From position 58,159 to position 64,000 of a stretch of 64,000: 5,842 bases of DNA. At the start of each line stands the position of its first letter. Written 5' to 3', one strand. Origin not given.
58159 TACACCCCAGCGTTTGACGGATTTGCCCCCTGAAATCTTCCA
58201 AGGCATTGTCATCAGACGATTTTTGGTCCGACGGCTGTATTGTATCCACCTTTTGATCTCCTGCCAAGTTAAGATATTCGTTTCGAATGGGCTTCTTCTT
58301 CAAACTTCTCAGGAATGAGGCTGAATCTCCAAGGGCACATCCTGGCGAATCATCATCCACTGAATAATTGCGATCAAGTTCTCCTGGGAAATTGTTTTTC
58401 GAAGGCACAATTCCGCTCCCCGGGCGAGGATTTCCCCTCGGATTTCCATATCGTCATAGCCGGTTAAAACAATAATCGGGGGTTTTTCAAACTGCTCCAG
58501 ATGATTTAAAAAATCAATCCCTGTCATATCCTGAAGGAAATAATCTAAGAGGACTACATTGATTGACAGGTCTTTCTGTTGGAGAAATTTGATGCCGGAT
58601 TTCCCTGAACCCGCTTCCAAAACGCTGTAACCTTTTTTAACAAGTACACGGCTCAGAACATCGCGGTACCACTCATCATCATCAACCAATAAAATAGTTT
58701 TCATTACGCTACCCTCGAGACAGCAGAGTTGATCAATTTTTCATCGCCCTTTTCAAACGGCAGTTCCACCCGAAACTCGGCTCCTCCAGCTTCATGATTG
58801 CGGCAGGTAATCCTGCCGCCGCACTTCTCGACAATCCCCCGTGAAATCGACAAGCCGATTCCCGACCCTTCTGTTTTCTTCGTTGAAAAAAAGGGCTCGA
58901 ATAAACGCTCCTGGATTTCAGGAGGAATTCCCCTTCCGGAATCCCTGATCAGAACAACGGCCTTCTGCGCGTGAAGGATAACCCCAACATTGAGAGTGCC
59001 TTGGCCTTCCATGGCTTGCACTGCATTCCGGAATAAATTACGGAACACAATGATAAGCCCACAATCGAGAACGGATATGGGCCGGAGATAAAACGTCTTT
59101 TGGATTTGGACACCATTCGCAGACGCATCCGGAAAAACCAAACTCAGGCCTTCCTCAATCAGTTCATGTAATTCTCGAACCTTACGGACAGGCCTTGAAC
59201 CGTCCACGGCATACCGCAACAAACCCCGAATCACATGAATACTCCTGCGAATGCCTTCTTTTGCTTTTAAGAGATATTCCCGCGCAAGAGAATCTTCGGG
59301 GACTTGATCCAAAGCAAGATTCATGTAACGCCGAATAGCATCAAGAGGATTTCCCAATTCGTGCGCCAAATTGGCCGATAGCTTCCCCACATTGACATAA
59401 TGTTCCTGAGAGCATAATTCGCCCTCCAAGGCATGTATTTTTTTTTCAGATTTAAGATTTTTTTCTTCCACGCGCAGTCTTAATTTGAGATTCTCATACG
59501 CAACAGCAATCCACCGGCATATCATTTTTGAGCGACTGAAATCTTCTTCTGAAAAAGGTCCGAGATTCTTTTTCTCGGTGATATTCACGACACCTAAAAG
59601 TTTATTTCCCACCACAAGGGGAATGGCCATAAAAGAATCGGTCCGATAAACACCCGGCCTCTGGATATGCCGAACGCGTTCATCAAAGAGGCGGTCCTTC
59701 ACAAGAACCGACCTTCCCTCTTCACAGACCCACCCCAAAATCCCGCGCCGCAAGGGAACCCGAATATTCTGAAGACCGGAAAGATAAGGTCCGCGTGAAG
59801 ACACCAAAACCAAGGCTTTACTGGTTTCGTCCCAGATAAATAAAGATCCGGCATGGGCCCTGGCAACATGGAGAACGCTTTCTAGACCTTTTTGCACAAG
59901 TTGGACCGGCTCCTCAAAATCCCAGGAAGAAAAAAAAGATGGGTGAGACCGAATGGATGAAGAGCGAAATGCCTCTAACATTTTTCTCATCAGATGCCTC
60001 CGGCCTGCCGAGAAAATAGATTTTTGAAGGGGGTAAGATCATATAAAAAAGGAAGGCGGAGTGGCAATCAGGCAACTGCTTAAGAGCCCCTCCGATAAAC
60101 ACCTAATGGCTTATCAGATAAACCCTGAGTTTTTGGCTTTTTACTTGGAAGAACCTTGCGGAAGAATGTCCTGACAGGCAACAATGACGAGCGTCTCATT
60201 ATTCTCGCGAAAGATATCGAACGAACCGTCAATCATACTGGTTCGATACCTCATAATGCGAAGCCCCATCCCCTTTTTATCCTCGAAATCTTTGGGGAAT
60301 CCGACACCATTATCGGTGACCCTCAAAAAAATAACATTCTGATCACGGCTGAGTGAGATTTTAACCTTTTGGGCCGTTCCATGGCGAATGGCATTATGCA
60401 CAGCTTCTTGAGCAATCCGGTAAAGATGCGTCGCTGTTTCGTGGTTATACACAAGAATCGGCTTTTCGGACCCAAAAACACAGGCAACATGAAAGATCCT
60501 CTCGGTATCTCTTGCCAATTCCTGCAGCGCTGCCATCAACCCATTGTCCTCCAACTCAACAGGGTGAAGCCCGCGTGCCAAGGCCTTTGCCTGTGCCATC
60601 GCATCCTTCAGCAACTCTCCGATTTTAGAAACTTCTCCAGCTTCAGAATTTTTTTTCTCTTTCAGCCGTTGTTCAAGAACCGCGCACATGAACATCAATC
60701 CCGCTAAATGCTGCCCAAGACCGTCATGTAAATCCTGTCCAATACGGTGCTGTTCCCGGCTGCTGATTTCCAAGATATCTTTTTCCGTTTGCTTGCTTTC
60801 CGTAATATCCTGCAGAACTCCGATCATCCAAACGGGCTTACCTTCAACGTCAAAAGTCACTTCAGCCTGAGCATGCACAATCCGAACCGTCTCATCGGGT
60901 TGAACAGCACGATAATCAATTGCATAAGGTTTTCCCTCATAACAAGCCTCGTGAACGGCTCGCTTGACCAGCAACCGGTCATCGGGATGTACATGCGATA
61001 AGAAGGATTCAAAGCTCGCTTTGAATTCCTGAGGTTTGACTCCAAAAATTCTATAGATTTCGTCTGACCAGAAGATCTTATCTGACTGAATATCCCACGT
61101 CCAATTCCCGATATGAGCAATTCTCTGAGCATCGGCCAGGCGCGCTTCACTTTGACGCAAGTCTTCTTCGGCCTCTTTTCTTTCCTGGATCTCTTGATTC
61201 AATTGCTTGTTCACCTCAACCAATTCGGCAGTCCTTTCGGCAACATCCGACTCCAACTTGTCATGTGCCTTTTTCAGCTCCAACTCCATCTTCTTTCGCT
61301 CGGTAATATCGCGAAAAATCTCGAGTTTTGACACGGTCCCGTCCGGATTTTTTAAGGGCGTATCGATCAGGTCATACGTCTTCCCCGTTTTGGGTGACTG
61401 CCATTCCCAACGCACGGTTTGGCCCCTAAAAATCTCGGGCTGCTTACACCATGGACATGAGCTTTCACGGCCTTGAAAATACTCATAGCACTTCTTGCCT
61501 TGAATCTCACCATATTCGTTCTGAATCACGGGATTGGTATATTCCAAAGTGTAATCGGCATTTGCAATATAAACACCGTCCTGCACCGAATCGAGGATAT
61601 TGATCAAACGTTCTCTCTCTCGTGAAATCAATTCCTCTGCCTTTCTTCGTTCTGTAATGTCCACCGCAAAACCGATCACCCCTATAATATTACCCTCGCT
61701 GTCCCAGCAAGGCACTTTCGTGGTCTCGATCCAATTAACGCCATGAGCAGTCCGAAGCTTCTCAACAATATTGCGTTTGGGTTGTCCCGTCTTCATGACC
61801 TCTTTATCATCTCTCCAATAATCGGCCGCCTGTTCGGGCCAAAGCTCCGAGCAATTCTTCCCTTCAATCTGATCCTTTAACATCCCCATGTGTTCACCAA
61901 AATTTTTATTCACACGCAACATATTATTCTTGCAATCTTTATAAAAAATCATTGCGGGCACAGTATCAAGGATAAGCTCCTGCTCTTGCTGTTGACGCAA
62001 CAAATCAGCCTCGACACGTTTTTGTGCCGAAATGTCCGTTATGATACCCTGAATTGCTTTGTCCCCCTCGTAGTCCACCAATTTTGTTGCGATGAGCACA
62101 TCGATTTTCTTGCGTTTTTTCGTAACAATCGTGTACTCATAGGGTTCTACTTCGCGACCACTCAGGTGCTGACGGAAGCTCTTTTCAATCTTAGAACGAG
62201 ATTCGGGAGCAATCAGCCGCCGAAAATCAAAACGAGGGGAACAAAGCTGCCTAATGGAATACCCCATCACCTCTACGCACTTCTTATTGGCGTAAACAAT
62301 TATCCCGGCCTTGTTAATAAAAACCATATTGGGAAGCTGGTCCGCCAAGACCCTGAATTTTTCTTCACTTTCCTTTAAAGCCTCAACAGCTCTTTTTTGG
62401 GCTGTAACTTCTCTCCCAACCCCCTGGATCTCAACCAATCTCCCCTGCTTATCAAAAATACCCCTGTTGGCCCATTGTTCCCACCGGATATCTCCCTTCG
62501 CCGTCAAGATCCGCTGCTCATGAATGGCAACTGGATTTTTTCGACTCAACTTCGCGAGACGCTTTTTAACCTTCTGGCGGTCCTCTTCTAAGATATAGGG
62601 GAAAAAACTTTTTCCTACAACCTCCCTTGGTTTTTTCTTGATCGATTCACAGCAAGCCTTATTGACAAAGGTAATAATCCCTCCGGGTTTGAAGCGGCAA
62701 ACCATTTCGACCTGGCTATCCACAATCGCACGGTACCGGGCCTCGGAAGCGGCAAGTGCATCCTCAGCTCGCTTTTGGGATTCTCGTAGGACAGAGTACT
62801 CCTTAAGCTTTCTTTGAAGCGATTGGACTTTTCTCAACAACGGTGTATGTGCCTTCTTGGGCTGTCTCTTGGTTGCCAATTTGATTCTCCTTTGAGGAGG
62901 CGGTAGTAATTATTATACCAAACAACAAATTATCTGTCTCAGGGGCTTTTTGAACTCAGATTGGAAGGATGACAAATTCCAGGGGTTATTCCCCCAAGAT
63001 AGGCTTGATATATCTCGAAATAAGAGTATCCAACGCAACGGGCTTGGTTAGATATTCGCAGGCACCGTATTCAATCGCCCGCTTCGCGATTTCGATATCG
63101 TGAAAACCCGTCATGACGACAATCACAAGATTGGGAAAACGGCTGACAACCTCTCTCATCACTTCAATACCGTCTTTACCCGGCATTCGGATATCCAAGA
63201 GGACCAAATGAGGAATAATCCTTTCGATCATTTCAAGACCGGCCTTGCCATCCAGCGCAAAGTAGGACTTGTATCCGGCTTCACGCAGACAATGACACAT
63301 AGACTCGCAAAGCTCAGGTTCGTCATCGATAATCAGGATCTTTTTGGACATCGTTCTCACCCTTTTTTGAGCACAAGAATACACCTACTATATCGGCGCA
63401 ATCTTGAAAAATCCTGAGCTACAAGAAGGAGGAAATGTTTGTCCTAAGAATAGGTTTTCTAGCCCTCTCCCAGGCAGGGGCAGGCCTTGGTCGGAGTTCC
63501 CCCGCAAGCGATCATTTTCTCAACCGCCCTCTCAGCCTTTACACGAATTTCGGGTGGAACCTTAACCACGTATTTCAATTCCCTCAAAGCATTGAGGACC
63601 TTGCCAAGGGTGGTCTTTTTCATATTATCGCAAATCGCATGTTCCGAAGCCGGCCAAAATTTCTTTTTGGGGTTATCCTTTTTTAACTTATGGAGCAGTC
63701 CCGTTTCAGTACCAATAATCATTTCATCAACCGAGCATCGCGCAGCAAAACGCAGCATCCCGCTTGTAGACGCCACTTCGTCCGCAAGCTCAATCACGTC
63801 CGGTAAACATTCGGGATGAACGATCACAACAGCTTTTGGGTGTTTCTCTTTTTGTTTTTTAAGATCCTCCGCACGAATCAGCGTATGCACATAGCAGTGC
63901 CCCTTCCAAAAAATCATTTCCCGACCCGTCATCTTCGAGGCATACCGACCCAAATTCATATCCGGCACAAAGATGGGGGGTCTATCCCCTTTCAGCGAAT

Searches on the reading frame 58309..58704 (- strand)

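Call 30: search_protein_families(library=pfam, proteins=[window:58309-58704:-], max_evalue=0.001)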
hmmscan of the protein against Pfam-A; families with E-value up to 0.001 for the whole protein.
window:58309-58704:- (131 aa): 1 family
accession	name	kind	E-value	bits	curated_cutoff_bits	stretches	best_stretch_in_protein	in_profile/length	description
PF00072.30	Response_reg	-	2.4e-22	79.7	30.2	1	4-115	1-111/111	Response regulator receiver domain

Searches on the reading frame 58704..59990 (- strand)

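Call 30: search_protein_families(library=pfam, proteins=[window:58704-59990:-], max_evalue=0.001)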
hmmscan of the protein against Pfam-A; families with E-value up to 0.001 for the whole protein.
window:58704-59990:- (428 aa): 5 families
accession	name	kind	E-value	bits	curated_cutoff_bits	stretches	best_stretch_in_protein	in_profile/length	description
PF02518.31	HATPase_c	-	1.3e-23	83.9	26.4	1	312-413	6-110/111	Histidine kinase-, DNA gyrase B-, and HSP90-like ATPase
PF01590.32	GAF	-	2e-11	45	22.4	1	29-164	3-132/133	GAF domain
PF13185.12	GAF_2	-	2.7e-11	44.2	28.6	1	30-151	6-121/136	GAF domain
PF13492.12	GAF_3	-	3e-07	31.3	27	1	30-167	4-129/129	GAF domain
PF00512.31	HisKA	-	5.6e-07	30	26.9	1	202-261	3-61/66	His Kinase A (phospho-acceptor) domain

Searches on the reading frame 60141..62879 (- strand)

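Call 30: search_protein_families(library=pfam, proteins=[window:60141-62879:-], max_evalue=0.001)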
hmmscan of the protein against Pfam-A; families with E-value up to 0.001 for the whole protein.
window:60141-62879:- (912 aa): 8 families
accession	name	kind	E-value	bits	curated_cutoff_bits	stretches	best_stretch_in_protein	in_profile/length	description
PF08447.18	PAS_3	-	1.2e-47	160.5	25.6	3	601-688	1-88/89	PAS fold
PF08448.16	PAS_4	-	2e-43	147.5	23.1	3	304-412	1-109/110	PAS fold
PF13426.13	PAS_9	-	2.6e-36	124.4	27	2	310-410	3-103/103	PAS domain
PF00989.32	PAS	-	1.2e-33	115.9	22.6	3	48-158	2-113/113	PAS fold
PF13188.13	PAS_8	-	9.2e-17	60.7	21.8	1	173-217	1-47/65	PAS domain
PF07730.19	HisKA_3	-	2.4e-11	44.4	24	1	709-776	1-68/68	Histidine kinase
PF02518.31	HATPase_c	-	1.5e-10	42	26.4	1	816-892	3-96/111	Histidine kinase-, DNA gyrase B-, and HSP90-like ATPase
PF13581.12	HATPase_c_2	-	3.8e-06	27.4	27.4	1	821-877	34-106/127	Histidine kinase-like ATPase domain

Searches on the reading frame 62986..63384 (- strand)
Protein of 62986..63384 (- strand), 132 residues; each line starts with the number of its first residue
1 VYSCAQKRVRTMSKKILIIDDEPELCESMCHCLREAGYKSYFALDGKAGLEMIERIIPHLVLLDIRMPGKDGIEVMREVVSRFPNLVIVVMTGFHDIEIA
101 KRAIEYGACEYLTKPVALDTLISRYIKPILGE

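Call 30: search_protein_families(library=pfam, proteins=[window:62986-63384:-], max_evalue=0.001)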
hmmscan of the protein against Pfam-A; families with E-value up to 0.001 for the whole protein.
window:62986-63384:- (132 aa): 1 family
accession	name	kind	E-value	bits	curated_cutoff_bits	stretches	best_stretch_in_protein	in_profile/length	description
PF00072.30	Response_reg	-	3.9e-25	88.6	30.2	1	16-124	1-109/111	Response regulator receiver domain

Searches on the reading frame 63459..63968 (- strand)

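Call 30: search_protein_families(library=pfam, proteins=[window:63459-63968:-], max_evalue=0.001)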
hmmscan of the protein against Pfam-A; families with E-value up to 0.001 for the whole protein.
window:63459-63968:- (169 aa): 1 family
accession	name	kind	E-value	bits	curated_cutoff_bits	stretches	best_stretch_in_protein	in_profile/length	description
PF02445.21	NadA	-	1.4e-50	172.6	27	1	1-153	140-294/295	Quinolinate synthetase A protein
